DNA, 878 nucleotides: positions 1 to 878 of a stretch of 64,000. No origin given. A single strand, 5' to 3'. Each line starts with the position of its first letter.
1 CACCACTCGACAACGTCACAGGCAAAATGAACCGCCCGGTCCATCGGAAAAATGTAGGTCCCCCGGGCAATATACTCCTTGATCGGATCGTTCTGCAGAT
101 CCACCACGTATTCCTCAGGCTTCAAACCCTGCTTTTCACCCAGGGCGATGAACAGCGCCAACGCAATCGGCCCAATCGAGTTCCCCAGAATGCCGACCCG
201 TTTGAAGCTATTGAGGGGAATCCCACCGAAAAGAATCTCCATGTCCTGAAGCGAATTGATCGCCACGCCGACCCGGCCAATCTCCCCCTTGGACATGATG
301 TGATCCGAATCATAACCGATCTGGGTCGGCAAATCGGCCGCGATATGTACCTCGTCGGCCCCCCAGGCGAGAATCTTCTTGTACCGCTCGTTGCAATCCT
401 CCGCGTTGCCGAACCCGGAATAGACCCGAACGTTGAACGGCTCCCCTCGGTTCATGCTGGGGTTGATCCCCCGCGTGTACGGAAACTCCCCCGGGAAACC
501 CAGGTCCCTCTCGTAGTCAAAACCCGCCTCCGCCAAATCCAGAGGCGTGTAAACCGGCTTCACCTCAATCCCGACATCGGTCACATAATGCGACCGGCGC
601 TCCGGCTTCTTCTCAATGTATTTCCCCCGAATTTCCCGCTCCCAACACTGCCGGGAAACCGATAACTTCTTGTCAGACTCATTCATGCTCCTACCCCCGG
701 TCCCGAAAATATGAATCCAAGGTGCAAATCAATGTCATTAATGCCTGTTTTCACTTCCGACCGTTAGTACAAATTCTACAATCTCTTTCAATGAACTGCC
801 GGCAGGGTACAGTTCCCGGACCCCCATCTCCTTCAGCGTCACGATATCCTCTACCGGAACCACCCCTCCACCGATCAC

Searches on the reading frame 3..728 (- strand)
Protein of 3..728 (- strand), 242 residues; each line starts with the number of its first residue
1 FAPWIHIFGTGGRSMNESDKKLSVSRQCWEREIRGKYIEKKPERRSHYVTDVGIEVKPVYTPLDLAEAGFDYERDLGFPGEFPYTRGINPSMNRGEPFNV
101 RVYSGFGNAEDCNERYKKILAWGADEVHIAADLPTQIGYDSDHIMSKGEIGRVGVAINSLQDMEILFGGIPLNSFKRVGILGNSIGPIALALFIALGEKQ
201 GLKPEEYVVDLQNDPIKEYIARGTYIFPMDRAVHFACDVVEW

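Call 59: search_protein_families(library=pfam, alignment_id=A6, max_evalue=0.00001)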
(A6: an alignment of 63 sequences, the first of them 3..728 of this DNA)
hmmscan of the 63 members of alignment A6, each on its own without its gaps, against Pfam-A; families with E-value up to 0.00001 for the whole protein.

A. member 1, window:3-728:- (242 aa): 1 family
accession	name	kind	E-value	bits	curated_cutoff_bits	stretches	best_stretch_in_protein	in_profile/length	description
PF01642.28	MM_CoA_mutase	-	2.7e-53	181.8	22.1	1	50-242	2-190/512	Methylmalonyl-CoA mutase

B. families by the number of members that match (of 63 scanned): 86 families (the first 25 are shown)
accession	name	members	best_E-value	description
PF14559.12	TPR_19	4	1e-30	Tetratricopeptide repeat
PF07719.23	TPR_2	4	1.1e-29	Tetratricopeptide repeat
PF13432.12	TPR_16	4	3.8e-28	Tetratricopeptide repeat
PF13181.12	TPR_8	4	2.9e-23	Tetratricopeptide repeat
PF13428.12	TPR_14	4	3e-23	Tetratricopeptide repeat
PF13174.12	TPR_6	4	1.7e-21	Tetratricopeptide repeat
PF12895.13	ANAPC3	4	1.6e-17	Anaphase-promoting complex, cyclosome, subunit 3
PF02875.26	Mur_ligase_C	3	1.1e-29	Mur ligase, glutamate ligase domain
PF00515.34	TPR_1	3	1.2e-25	Tetratricopeptide repeat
PF13431.12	TPR_17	3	1.9e-21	Tetratricopeptide repeat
PF13414.12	TPR_11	3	3.4e-21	TPR repeat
PF13176.12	TPR_7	3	7.6e-18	Tetratricopeptide repeat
PF13424.12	TPR_12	3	1.1e-17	Tetratricopeptide repeat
PF08245.18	Mur_ligase_M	3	2.2e-16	Mur ligase middle domain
PF23914.1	TPR_CcmH_CycH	3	1e-14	Cytochrome c-type biogenesis protein H TPR domain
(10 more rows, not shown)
